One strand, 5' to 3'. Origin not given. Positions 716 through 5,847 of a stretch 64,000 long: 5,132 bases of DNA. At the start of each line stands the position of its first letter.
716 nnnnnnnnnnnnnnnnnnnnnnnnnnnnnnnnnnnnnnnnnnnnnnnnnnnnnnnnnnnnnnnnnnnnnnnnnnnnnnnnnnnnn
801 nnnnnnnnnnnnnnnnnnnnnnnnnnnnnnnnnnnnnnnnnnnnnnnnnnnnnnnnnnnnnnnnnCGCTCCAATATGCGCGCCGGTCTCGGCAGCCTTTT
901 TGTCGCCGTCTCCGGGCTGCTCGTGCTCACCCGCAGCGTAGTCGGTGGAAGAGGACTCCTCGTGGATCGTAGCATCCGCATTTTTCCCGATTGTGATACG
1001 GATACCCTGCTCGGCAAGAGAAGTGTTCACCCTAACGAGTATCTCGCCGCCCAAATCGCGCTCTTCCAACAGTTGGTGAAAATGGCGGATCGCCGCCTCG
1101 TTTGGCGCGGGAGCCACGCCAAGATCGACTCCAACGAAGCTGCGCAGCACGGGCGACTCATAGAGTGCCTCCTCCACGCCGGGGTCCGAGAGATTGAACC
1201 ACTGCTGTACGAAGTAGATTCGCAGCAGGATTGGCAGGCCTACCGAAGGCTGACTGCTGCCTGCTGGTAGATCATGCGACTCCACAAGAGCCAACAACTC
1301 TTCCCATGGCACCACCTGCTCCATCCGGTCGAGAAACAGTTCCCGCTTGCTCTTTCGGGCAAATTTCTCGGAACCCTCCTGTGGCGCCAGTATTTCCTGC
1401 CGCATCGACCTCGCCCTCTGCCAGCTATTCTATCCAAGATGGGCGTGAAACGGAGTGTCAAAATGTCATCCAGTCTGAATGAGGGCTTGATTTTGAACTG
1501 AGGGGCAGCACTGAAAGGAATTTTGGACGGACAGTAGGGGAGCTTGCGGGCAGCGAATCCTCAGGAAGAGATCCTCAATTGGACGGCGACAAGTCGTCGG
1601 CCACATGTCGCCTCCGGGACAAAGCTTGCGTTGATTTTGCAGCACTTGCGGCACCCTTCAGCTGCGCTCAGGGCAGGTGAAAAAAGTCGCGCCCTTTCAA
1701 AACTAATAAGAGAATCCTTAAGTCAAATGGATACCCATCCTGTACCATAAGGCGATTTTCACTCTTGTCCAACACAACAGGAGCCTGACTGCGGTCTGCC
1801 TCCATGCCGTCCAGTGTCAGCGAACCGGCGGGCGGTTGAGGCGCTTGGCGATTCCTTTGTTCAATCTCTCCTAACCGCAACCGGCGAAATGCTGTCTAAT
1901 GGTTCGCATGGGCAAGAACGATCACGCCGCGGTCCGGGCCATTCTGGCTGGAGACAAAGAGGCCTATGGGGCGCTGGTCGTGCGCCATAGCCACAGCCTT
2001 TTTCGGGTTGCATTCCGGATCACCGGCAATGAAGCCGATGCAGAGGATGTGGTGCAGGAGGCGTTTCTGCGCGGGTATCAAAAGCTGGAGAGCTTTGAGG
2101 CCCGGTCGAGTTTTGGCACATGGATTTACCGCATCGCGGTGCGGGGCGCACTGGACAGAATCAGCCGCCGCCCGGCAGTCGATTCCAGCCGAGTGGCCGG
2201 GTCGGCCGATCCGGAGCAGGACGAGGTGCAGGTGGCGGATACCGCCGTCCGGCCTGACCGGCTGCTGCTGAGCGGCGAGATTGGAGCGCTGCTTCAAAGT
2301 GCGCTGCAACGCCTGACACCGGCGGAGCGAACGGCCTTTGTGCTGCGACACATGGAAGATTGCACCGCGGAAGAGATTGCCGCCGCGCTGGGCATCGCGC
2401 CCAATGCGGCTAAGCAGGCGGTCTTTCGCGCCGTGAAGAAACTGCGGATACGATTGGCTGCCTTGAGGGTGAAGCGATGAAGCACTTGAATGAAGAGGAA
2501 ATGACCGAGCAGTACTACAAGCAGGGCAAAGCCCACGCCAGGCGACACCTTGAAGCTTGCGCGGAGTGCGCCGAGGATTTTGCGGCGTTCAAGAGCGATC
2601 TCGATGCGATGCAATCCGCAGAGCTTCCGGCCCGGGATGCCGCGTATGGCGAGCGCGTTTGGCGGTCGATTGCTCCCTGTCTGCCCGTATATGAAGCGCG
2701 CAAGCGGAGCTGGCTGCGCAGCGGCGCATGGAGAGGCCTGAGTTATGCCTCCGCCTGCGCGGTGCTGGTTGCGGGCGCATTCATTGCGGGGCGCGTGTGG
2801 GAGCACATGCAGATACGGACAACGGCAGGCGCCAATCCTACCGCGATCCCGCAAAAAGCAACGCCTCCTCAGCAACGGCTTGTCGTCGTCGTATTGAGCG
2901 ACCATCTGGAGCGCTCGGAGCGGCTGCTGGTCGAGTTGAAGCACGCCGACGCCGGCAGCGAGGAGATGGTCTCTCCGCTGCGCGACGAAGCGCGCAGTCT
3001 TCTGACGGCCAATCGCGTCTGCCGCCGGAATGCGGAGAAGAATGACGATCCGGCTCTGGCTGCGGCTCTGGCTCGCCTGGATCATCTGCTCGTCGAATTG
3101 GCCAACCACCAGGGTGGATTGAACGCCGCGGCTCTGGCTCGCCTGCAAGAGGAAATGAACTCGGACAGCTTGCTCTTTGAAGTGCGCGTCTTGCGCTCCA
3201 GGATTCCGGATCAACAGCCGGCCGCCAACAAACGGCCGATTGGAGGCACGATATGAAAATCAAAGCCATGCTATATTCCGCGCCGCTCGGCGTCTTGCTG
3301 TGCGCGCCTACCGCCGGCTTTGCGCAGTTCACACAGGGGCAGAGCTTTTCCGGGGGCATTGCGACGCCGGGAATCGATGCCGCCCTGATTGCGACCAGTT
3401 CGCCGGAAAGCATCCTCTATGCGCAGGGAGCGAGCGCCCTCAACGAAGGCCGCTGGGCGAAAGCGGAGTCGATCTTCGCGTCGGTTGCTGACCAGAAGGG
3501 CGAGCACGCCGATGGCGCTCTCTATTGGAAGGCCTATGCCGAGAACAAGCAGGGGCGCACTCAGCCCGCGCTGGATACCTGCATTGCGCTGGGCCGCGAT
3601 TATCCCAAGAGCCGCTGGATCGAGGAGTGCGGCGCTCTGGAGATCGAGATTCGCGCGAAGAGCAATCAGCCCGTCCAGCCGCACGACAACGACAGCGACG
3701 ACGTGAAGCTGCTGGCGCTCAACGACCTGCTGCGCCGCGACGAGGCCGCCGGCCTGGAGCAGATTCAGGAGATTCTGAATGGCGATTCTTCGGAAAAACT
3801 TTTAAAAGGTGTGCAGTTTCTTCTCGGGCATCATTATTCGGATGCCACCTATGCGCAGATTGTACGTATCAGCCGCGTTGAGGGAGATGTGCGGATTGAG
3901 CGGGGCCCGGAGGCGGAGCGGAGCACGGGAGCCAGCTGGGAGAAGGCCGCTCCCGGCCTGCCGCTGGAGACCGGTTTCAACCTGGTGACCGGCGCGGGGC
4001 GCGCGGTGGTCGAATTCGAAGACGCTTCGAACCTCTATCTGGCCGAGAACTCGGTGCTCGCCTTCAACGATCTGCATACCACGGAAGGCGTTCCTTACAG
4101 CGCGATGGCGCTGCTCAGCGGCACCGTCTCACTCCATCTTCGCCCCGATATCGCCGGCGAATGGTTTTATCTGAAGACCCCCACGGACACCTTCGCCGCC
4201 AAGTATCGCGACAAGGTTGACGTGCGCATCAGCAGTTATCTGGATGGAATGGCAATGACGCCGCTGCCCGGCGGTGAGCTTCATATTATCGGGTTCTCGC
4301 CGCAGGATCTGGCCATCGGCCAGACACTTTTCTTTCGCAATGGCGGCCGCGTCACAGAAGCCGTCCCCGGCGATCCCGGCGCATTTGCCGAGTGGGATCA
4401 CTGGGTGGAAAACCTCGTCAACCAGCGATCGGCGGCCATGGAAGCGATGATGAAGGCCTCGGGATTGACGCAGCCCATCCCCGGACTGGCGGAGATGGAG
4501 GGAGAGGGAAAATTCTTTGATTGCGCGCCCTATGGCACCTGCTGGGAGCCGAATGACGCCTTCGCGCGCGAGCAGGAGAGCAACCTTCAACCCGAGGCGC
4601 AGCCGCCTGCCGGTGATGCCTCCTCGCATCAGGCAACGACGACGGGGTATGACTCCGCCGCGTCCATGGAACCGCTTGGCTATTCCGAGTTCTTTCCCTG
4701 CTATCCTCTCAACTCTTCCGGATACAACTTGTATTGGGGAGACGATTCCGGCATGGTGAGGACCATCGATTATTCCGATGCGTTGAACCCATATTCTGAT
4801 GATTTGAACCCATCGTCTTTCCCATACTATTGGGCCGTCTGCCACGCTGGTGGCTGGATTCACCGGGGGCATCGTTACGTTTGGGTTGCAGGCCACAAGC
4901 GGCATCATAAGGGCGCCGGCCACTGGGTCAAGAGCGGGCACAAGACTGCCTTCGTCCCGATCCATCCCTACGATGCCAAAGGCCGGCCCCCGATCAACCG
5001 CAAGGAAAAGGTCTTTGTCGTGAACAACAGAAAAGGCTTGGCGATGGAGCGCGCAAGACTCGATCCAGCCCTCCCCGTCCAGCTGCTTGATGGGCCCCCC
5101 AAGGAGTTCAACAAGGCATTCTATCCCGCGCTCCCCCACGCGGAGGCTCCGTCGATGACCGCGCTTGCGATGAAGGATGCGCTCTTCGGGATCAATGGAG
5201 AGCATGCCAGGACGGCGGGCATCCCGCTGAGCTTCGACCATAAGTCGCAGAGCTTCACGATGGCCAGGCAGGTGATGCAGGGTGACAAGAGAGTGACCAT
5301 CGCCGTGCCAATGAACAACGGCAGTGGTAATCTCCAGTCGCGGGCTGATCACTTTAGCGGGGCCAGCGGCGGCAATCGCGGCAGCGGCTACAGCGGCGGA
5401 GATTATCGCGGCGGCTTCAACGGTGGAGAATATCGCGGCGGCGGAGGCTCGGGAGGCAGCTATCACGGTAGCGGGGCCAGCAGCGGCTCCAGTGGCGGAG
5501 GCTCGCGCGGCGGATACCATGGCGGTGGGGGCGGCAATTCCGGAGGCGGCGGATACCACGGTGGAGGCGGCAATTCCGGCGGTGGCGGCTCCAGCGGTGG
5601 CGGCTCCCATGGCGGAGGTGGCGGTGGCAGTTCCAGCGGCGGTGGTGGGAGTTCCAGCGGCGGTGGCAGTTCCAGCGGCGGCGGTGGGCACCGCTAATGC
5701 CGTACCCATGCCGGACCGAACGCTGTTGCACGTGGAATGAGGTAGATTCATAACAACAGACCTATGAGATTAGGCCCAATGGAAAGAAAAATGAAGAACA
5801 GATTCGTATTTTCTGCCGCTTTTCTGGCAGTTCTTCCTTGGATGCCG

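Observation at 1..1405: Transposase N-terminus fused in frame to a Tad-pilus CpaE ATPase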

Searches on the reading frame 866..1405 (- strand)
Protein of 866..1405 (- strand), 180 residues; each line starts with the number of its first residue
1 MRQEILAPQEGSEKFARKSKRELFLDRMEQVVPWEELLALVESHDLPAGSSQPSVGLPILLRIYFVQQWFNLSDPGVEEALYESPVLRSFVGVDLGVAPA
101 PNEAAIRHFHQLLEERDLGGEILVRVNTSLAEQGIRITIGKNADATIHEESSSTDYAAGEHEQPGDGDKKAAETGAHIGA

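Call 22: search_protein_representatives(protein=window:866-1405:-)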
Query: 180 residues. Proteins with E-value up to 0.001 (for the whole library): 6413; up to 1e-10: 2261; up to 1e-30: 63. The best 150 are listed.
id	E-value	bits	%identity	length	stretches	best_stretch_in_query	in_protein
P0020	4.6e-97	339.2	91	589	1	1-180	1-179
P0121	9.9e-50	185.1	60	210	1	1-161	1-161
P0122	1.4e-45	171.6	61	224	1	3-148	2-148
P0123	5.4e-45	169.7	54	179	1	1-156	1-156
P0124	1.1e-44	168.6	58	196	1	1-151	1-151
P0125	2.3e-44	167.6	56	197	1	10-154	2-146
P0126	1.9e-43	164.6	53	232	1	2-160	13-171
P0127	4.1e-43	163.6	54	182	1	6-169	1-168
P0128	6.6e-42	159.6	61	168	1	1-126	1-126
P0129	2.7e-41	157.7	54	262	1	11-155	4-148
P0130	2.7e-41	157.6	60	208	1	1-129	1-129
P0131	2.8e-41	157.6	58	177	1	1-137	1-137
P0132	1.1e-40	155.6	56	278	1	11-149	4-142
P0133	1.4e-40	155.3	54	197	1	11-154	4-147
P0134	2.4e-40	154.5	55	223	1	12-149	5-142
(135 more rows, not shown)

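Call 29: search_solved_structures(query=window:866-1405:-, max_evalue=10, show_alignments=2)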
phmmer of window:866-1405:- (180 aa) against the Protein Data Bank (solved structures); distinct sequences matched with E-value up to 10: 2.
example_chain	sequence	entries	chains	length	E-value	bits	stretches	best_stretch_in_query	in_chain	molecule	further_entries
9lyq_B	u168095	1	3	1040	0.25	14.4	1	86-156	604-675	Multidrug resistance protein MdtB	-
5m6s_A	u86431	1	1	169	0.98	12.5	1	24-75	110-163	spectrin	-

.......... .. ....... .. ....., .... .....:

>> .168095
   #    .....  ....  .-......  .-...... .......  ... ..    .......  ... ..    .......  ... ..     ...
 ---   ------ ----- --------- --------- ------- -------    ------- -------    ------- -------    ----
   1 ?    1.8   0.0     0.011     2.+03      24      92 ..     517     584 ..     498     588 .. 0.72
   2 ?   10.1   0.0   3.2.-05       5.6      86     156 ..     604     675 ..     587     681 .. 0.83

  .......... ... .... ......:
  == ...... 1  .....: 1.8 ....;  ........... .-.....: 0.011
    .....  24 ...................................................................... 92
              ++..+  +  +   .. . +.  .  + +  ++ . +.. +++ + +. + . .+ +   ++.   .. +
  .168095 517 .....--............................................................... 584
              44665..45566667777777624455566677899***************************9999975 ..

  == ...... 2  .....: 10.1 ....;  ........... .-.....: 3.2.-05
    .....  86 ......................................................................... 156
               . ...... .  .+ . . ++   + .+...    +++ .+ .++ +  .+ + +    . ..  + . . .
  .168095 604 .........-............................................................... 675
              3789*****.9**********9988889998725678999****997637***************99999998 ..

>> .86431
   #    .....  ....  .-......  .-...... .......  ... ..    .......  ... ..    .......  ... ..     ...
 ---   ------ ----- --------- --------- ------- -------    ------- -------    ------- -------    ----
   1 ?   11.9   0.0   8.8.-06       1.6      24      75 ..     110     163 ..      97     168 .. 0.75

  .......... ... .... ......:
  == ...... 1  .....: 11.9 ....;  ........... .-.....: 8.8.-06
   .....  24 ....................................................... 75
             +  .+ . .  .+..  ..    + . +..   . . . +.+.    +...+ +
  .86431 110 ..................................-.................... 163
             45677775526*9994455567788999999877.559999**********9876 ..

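Call 39: predict_structure(alignment_id=A2)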
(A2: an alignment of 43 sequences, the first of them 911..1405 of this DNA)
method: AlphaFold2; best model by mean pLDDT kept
length: 165 residues; sequences in the alignment: 43
mean_pLDDT: 76.7   pTM: 0.70
mean pLDDT of the five models: 76.7, 76.2, 75.0, 74.4, 72.7
residues with pLDDT >= 90: 68; 70-90: 48; 50-70: 15; < 50: 34
segments of 3 or more residues with pLDDT < 50: 1-15, 48-52, 151-163
pLDDT, mean of each block of 10 residues (from residue 1): 43 60 91 92 63 71 93 91 93 89 90 89 91 81 67 41 43
secondary structure, 60 per line:
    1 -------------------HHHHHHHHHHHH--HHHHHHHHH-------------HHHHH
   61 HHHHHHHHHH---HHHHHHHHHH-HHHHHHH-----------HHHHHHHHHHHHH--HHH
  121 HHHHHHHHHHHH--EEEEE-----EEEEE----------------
elements in order: H20-31 H34-42 H56-70 H74-83 H85-91 H103-115 H118-132 E135-139 E145-149

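Call 43: fold_search(model_id=the predicted structure, library=pdb)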
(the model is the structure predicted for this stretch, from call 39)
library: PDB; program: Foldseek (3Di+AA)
matches with E <= 10: 111; with E <= 0.001: 0
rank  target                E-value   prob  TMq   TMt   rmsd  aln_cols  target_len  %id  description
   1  8rd3_B                8.3e-01  0.06  0.19  0.15  19.1       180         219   12  Crystal structure of Saccharomyces cerevisiae Nmd4 protein bound to Upf1 helicase domain (released 2024-08-14)
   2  5ujm_B                1.1e+00  0.07  0.19  0.13  14.1       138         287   13  Structure of the active form of human Origin Recognition Complex and its ATPase motor module (released 2017-02-08)
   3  8jrb_A                1.2e+00  0.13  0.27  0.11  10.5       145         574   14  Structure of DNA polymerase 1 from Aquifex pyrophilus (released 2024-05-22)
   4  5wlc_LJ               1.9e+00  0.04  0.15  0.08  16.7       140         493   14  The complete structure of the small subunit processome (released 2017-09-27)
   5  5dok_A                2.5e+00  0.03  0.16  0.15  10.6       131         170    9  Crystal structure of Tetrahymena p45C (released 2015-11-25)
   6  9a4a_B                2.7e+00  0.10  0.23  0.25   8.8       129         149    9  Model of YLAN-FUR by crosslinking MS and deep learning (released 2024-09-18)
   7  5c8h                  2.7e+00  0.05  0.18  0.24   9.9       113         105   18  Crystal structure of ORC2 C-terminal domain (released 2015-07-08)
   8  9j8o_N                2.8e+00  0.06  0.17  0.28   9.2       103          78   14  Cryo-EM structure of BAF-Lamin A/C IgF-H1-nucleosome complex (released 2025-02-26)
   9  2vma_A                2.8e+00  0.02  0.14  0.17  15.7       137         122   16  The three-dimensional structure of the cytoplasmic domains of EpsF from the Type 2 Secretion System of Vibrio cholerae (released 2009-02-10)
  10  4rgq_D                2.8e+00  0.01  0.12  0.08  12.6       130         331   12  Crystal structure of the Methanocaldococcus jannaschii G1PDH with NADPH and DHAP (released 2015-07-22)
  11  7k5y_U                3.0e+00  0.06  0.17  0.29   8.9       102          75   13  Cryo-EM structure of a chromatosome containing human linker histone H1.4 (released 2020-11-25)
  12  8xjv_L                3.0e+00  0.04  0.16  0.19  14.8        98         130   14  Structural basis for the linker histone H5-nucleosome binding and chromatin compaction (released 2024-09-11)
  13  5u8o_A                3.2e+00  0.06  0.17  0.10   8.7        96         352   10  Crystal Structure of Beta-lactamase domain protein, from Burkholderia multivorans (released 2017-01-25)
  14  9dd0_B                3.2e+00  0.02  0.17  0.20  13.3       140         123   12  Designed allosteric facilitated dissociation switch AS1 in complex state TH with methylated lysines, crystal #2 (released 2025-08-20)
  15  9n49_G                3.2e+00  0.02  0.16  0.10  15.7       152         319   13  C-ring - single subunit of the 34-mer CCW flagellar switch complex - FliF, FliG, FliM, and FliN from Salmonella (released 2025-03-12)
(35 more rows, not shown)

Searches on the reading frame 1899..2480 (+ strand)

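Call 61: search_protein_families(library=pfam, proteins=[window:1899-2480:+], max_evalue=0.0001)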
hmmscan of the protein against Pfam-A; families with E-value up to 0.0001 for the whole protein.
window:1899-2480:+ (193 aa): 4 families
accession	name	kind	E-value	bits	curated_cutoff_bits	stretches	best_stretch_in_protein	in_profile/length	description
PF04542.20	Sigma70_r2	-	1.5e-19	70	24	1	26-91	1-68/71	Sigma-70 region 2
PF08281.18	Sigma70_r4_2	-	2e-15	56.6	25.7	1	131-182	3-54/54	Sigma-70, region 4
PF04545.22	Sigma70_r4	-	4.7e-10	39.3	24.1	1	135-183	1-49/50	Sigma-70, region 4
PF22233.2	PhyR_sigma-like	-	8.6e-06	25.9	27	1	136-180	1-45/50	Response regulator PhyR, sigma-like domain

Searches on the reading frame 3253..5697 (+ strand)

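Call 61: search_protein_families(library=pfam, proteins=[window:3253-5697:+], max_evalue=0.0001)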
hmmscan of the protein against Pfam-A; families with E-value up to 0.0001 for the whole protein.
window:3253-5697:+ (814 aa): 1 family
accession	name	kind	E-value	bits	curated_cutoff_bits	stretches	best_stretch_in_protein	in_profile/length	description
PF13174.12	TPR_6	-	9.5e-05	23.3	26.3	0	89-120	2-33/33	Tetratricopeptide repeat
